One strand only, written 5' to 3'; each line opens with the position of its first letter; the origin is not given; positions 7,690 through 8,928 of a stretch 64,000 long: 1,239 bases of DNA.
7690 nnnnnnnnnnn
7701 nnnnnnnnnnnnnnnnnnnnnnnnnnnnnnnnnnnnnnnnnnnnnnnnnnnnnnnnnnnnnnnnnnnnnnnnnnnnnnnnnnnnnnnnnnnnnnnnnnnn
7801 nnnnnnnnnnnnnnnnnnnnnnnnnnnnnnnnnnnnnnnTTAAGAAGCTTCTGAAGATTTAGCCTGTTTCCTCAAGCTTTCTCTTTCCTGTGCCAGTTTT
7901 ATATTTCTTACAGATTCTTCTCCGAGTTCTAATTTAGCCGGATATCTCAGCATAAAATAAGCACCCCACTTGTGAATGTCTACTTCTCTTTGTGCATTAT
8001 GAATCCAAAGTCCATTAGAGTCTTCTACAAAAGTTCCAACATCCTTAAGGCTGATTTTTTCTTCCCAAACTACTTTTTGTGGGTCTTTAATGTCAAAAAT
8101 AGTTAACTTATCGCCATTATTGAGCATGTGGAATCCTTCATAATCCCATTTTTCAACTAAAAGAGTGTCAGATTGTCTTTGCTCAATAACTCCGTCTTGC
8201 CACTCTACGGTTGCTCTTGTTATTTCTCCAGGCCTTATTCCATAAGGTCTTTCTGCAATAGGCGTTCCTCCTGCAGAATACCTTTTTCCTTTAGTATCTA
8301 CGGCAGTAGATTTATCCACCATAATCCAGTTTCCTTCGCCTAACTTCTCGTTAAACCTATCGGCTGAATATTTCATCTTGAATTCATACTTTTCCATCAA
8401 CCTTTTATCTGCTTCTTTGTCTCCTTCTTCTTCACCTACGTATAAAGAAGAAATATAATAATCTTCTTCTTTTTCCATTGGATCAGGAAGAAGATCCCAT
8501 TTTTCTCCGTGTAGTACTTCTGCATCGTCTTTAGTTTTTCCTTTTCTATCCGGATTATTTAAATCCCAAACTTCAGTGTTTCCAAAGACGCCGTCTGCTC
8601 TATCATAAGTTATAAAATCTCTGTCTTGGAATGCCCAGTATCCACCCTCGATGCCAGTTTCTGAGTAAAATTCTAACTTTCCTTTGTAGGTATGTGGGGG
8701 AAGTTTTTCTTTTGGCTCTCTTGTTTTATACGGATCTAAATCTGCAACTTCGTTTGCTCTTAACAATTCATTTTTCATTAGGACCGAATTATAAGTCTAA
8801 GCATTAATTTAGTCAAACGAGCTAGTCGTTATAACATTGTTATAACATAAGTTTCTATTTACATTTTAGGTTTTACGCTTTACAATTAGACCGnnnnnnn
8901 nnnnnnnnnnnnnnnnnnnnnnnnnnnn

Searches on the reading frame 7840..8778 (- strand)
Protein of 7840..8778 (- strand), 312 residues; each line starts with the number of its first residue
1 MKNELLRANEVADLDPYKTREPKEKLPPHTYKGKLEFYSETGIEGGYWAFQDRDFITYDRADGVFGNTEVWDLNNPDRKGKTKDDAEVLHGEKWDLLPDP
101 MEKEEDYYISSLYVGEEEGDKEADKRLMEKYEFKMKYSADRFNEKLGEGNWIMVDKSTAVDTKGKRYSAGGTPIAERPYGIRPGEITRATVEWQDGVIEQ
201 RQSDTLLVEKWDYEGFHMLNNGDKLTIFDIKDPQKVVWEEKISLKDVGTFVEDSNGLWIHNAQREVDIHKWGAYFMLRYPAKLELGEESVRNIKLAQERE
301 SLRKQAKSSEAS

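Call 3: search_protein_families(library=pfam, proteins=[window:7840-8778:-], max_evalue=0.1)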
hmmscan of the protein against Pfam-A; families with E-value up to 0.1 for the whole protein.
window:7840-8778:- (312 aa): 0 families

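Call 52: find_homologous_proteins(query=window:7843-8778:-, max_evalue=0.001)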
Query window:7843-8778:- (312 aa): 20 proteins with E <= 0.001 among 755 candidates.
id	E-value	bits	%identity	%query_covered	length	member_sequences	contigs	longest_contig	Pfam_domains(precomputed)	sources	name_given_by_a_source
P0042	4.4e-136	471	100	68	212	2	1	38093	-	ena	-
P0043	6.9e-95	336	56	87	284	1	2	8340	-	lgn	-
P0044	3.5e-88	314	54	85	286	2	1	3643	-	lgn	-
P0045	5.1e-88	313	55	89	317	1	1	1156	-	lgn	-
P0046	1.5e-87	312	54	84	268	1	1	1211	-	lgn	-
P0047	1.4e-85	305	51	94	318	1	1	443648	-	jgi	-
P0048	1.5e-83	299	54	85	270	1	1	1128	-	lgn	-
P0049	1.5e-79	285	54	79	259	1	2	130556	-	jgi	jgi:hypothetical protein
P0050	7.3e-79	283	54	81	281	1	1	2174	-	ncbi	-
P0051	1.2e-77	279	53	81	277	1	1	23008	-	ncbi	-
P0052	6.2e-77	277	53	81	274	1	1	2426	-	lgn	-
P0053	2.8e-76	275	52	82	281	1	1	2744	-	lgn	-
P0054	3.5e-74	268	52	78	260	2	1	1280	-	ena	-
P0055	2.5e-73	265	50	84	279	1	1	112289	-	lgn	-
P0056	3.7e-72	261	51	81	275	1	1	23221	-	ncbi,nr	ncbi:MAG: hypothetical protein U9Q69_06415 [Nanoarchaeota archaeon]|nr:hypothetical protein [Nanoarc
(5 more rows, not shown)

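Call 54: find_encoding_contigs(protein=P0043, flank=6000, max_places=2)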
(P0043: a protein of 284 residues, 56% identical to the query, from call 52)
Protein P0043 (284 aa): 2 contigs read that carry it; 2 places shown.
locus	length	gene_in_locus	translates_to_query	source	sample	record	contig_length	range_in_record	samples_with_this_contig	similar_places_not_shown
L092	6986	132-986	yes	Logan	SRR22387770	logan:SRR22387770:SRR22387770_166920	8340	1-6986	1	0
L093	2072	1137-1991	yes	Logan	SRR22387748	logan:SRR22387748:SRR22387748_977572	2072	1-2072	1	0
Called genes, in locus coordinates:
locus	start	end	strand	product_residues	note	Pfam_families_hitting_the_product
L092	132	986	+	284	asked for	-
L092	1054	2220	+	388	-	PF13439:Glyco_transf_4, PF00534:Glycos_transf_1, PF13692:Glyco_trans_1_4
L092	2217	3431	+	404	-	PF13439:Glyco_transf_4, PF13579:Glyco_trans_4_4 (weak), PF00534:Glycos_transf_1, PF13692:Glyco_trans_1_4 (weak)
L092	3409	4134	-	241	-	PF03808:Glyco_tran_WecG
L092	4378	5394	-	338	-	PF00022:Actin (faint), PF06723:MreB_Mbl, PF00012:HSP70, PF14450:FtsA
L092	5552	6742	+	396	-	PF08308:PEGA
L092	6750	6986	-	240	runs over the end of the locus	PF04203:Sortase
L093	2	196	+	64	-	?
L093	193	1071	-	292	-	PF01087:GalP_UDP_transf (weak)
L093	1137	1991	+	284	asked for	-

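Call 55: find_encoding_contigs(protein=P0047, flank=6000, max_places=2)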
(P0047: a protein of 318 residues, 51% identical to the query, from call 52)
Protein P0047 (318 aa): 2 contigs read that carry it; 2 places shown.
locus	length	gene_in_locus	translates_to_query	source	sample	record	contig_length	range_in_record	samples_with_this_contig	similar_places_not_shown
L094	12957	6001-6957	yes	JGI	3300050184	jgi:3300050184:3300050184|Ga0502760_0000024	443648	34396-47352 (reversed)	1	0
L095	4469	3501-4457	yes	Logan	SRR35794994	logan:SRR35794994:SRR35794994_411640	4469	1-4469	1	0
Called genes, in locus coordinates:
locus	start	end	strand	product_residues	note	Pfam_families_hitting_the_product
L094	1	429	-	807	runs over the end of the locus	-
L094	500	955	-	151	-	-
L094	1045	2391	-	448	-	-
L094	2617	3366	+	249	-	PF13462:Thioredoxin_4, PF01323:DSBA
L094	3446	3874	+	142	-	PF07884:VKOR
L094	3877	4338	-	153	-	PF00334:NDK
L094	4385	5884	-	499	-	PF13522:GATase_6, PF13537:GATase_7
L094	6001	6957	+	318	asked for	-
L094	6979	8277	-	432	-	PF00675:Peptidase_M16, PF05193:Peptidase_M16_C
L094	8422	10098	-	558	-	PF03485:Arg_tRNA_synt_N, PF00750:tRNA-synt_1d, PF05746:DALR_1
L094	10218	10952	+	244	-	-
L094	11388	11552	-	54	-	-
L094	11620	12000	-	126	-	-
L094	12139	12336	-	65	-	-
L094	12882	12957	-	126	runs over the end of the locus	-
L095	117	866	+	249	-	PF13462:Thioredoxin_4, PF01323:DSBA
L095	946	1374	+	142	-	PF07884:VKOR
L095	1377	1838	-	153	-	PF00334:NDK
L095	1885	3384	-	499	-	PF13522:GATase_6, PF13537:GATase_7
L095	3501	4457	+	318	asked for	-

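Call 65: predict_structure(alignment_id=A5)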
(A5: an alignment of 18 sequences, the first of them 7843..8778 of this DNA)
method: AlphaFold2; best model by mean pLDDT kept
length: 312 residues; sequences in the alignment: 18
mean_pLDDT: 86.6   pTM: 0.71
mean pLDDT of the five models: 86.6, 85.0, 84.9, 84.8, 80.1
residues with pLDDT >= 90: 210; 70-90: 60; 50-70: 21; < 50: 21
segments of 3 or more residues with pLDDT < 50: 1-21
pLDDT, mean of each block of 10 residues (from residue 1): 34 42 69 90 77 91 92 94 95 89 94 93 95 92 96 94 95 79 92 97 95 90 96 93 83 61 90 92 96 93 96 92
secondary structure, 60 per line:
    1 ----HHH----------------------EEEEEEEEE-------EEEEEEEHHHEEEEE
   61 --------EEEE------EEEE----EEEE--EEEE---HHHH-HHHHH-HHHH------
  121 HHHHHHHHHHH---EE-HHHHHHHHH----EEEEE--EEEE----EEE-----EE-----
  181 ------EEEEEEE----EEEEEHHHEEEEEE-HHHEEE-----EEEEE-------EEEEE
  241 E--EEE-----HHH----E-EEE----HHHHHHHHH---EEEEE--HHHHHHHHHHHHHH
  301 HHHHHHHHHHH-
elements in order: E30-38 E46-52 E56-60 E69-72 E79-82 E87-90 E93-96 H100-103 H105-109 H111-114 H121-131 H138-146 E151-155 E158-161 E166-168 E187-193 E198-202 E206-211 E216-218 E224-228 E236-241 E244-246 E261-263 H268-276 E280-284 H287-311

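Call 67: fold_search(model_id=the predicted structure, library=pdb)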
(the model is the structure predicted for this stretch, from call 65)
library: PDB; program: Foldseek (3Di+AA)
matches with E <= 10: 201; with E <= 0.001: 0
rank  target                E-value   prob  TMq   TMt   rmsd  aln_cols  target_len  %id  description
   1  7yw1_A                8.7e-02  0.03  0.08  0.04  24.3       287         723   12  crystal structure of UBE2O (released 2023-08-30)
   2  9gii                  1.5e-01  0.44  0.13  0.32  15.1       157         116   13  Jumonji domain-containing protein 2A with crystallization epitope mutation R913A (released 2024-09-04)
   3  3rg0                  1.5e-01  0.03  0.08  0.09  25.2       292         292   10  Structural and functional relationships between the lectin and arm domains of calreticulin (released 2011-06-01)
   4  9gp4                  2.1e-01  0.08  0.09  0.20  17.9       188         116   13  Jumonji domain-containing protein 2A with crystallization epitope mutations Q953E:A958D (released 2024-10-16)
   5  4uc4_A                2.5e-01  0.44  0.14  0.36  14.7       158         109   13  Crystal structure of hybrid tudor domain of human lysine demethylase KDM4B (released 2016-03-16)
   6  9h44                  2.5e-01  0.04  0.07  0.13  19.9       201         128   10  Jumonji domain-containing protein 2B with crown ether and crystallization epitope mutations L916G:R917A:A918D (released 2024-12-04)
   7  2o93_L                2.6e-01  0.04  0.07  0.07  22.7       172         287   10  Crystal structure of NFAT bound to the HIV-1 LTR tandem kappaB enhancer element (released 2007-06-19)
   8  9quf                  3.4e-01  0.03  0.11  0.06  23.4       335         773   10  Structure of a fungal Ube2O (released 2026-01-21)
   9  7yw1_B                3.8e-01  0.05  0.12  0.08  17.8       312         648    8  crystal structure of UBE2O (released 2023-08-30)
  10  1owr_M                4.5e-01  0.04  0.07  0.08  22.2       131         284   11  CRYSTAL STRUCTURE OF HUMAN NFAT1 BOUND MONOMERICALLY TO DNA (released 2004-02-10)
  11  1pzu_B                5.9e-01  0.03  0.07  0.08  22.5       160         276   11  An asymmetric NFAT1-RHR homodimer on a pseudo-palindromic, Kappa-B site (released 2003-09-09)
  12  8rap_Z                5.9e-01  0.02  0.07  0.06  25.5       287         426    8  Structure of Sen1-ADP.BeF3 bound RNA Polymerase II pre-termination complex (released 2024-10-30)
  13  2as5_M                6.9e-01  0.06  0.12  0.12  17.1       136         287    9  Structure of the DNA binding domains of NFAT and FOXP2 bound specifically to DNA. (released 2006-08-08)
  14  1a02_N                6.9e-01  0.04  0.10  0.11  17.5       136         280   11  STRUCTURE OF THE DNA BINDING DOMAINS OF NFAT, FOS AND JUN BOUND TO DNA (released 1998-05-27)
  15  3qrf_M                7.7e-01  0.03  0.10  0.11  18.0       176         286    8  Structure of a domain-swapped FOXP3 dimer (released 2011-04-20)
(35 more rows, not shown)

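Call 68: find_encoding_contigs(protein=P0055, flank=6000, max_places=2)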
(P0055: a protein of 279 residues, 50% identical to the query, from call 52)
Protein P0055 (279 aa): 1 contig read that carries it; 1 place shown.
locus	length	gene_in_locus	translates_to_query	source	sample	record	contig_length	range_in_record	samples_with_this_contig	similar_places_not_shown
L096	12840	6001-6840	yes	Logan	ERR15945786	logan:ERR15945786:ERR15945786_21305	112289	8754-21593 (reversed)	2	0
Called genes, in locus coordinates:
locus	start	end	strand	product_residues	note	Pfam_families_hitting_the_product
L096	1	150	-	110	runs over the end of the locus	-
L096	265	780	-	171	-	-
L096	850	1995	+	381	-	PF25460:Beta-prop_Aladin (faint), PF00930:DPPIV_N (faint), PF26550:Tricorn_2nd (faint), PF07676:PD40 (faint), PF25174:Beta-prop_THOC3 (faint), PF24797:Beta-prop_WDR35_TULP_N (faint), PF26549:Tricorn_N, PF23381:Beta-prop_IFT122_1st (weak)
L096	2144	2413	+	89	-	-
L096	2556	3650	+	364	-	-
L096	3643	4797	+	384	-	-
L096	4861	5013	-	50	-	-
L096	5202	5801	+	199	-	-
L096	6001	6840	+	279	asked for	-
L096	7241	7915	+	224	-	-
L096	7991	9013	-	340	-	PF00376:MerR, PF12728:HTH_17, PF13411:MerR_1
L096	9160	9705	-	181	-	-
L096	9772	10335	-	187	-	-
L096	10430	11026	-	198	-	-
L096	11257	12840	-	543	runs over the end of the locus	-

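Call 69: find_encoding_contigs(protein=P0049, flank=6000, max_places=2)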
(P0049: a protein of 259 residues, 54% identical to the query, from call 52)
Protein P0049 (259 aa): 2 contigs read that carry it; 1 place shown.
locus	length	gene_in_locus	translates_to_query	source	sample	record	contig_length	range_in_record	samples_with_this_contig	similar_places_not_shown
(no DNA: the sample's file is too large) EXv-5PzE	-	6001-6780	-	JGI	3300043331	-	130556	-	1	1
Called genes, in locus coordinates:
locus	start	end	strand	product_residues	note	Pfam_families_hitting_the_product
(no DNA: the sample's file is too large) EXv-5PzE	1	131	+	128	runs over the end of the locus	-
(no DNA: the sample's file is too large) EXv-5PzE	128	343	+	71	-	-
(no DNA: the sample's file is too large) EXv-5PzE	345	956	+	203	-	-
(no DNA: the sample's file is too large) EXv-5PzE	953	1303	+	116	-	-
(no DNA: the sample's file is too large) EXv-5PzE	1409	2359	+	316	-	-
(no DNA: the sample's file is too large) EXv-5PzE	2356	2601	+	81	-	-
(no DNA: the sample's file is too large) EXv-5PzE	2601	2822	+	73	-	-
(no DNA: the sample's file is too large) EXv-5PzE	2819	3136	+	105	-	-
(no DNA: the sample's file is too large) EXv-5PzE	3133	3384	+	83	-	-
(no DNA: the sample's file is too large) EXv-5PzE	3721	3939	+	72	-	-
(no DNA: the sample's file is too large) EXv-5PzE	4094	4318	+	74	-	-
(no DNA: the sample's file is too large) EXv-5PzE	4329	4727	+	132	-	-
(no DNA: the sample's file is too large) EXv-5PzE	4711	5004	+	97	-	-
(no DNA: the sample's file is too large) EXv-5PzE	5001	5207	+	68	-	-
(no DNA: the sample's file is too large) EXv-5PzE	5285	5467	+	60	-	-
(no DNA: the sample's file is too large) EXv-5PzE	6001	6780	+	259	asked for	-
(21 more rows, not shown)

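Call 73: search_protein_families(library=phrogs, proteins=[window:7843-8778:-], max_evalue=0.01)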
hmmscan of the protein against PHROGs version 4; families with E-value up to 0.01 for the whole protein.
window:7843-8778:- (312 aa): 0 families

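Call 74: search_protein_families(library=ncbifam, proteins=[window:7843-8778:-], max_evalue=0.01)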
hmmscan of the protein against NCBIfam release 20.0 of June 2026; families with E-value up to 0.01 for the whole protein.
window:7843-8778:- (312 aa): 0 families

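Call 78: search_dna_similar(query=window:7843-8778:-, collection=phages, mode=protein, max_rows=10)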
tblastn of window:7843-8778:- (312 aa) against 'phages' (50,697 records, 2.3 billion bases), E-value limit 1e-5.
No match.
